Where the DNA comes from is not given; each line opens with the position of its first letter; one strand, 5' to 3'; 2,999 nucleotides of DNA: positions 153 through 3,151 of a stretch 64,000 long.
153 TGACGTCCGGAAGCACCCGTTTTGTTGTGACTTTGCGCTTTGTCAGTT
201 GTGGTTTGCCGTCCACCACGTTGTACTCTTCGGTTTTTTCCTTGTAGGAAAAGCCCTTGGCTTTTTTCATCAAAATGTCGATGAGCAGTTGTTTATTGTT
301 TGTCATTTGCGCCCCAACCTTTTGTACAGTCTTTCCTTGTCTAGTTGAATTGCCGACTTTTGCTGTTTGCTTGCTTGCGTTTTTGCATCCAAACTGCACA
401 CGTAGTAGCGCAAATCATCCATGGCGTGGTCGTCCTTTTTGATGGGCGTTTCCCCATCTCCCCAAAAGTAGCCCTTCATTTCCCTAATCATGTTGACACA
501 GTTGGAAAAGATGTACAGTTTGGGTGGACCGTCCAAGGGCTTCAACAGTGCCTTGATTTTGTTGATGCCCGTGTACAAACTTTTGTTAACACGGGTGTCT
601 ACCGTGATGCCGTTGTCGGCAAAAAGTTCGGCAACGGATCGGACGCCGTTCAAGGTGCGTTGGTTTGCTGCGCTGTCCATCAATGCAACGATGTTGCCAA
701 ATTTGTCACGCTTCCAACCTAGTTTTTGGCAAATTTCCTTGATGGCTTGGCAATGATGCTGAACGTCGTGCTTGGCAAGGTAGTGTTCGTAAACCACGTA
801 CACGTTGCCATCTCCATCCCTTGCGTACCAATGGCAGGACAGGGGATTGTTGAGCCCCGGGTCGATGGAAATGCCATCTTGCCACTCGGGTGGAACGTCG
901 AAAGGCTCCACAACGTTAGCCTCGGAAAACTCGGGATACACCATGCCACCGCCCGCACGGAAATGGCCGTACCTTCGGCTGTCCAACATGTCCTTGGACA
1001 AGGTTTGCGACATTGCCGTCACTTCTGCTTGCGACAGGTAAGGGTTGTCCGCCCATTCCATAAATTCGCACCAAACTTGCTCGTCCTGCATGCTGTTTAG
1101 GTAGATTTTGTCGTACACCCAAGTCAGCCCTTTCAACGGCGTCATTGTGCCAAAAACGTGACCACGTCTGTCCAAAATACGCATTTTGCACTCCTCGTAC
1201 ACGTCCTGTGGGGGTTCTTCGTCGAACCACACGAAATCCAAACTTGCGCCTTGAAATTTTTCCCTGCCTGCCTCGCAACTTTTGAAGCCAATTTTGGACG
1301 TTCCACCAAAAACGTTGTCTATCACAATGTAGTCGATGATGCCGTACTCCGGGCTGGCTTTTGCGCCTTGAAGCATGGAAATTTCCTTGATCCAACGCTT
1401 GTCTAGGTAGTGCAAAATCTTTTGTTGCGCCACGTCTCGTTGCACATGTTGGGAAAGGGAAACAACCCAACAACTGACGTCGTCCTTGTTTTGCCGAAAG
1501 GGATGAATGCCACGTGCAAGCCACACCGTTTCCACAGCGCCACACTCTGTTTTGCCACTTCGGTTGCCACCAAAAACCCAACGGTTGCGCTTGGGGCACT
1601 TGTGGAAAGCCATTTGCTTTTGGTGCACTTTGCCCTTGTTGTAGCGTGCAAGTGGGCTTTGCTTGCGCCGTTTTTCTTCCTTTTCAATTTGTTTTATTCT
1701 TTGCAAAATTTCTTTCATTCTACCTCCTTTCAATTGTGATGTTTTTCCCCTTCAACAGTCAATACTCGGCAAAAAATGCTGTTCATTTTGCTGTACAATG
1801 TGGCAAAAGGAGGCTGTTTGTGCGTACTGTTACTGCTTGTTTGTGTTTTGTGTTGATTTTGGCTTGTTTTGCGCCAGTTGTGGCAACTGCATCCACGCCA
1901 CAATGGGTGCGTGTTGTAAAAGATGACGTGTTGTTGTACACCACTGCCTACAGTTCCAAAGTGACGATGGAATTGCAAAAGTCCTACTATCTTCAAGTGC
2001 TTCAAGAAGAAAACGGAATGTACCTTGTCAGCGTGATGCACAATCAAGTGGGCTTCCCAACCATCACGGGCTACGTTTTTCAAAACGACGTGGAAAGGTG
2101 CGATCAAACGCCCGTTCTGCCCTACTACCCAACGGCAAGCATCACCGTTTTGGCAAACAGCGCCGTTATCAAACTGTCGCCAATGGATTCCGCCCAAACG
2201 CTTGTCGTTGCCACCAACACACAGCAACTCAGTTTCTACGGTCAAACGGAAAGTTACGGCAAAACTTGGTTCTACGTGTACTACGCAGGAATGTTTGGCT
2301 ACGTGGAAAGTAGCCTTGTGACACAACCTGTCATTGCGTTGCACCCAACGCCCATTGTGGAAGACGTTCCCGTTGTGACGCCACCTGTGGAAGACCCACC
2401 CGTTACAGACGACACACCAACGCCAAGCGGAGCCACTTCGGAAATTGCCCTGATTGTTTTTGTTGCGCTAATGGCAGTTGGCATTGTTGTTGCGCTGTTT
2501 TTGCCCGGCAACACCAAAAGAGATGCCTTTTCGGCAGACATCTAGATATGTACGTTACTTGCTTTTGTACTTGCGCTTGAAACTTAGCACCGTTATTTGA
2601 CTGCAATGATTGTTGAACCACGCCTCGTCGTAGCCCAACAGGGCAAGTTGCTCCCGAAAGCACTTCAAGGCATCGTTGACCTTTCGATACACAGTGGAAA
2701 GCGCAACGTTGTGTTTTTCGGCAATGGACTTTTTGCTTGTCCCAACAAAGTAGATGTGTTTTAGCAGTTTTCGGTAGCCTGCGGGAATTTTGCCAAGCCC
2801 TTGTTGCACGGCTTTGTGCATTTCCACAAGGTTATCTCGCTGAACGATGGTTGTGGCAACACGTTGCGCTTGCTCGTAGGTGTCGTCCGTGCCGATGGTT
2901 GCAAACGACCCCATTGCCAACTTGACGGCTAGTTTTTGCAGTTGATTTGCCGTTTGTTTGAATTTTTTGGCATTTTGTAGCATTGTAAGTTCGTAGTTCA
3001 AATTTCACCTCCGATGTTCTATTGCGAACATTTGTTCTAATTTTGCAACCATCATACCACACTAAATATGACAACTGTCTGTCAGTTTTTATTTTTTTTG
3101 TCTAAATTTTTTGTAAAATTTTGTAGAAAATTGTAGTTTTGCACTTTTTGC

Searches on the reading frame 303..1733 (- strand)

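Call 9: search_protein_families(library=pfam, proteins=[window:303-1733:-], max_evalue=0.01)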
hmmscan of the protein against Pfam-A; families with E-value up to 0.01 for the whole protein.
window:303-1733:- (476 aa): 1 family
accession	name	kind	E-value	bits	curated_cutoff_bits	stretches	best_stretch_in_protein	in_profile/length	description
PF03237.21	Terminase_6N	-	9.8e-10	38.9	22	1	55-256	4-198/215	Terminase large subunit, T4likevirus-type, N-terminal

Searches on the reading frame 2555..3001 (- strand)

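Call 10: search_protein_families(library=pfam, proteins=[window:2555-3001:-], max_evalue=0.001)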
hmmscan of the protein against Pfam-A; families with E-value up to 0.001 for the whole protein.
window:2555-3001:- (148 aa): 3 families
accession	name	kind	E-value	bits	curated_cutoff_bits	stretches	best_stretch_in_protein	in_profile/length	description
PF08281.18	Sigma70_r4_2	-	1.3e-05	25.2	25.7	1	64-113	3-52/54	Sigma-70, region 4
PF02796.21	HTH_7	-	7.9e-05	23.1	23.8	1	87-110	21-44/45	Helix-turn-helix domain of resolvase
PF07638.17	Sigma70_ECF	-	0.00067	20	21.1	1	51-109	116-173/185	ECF sigma factor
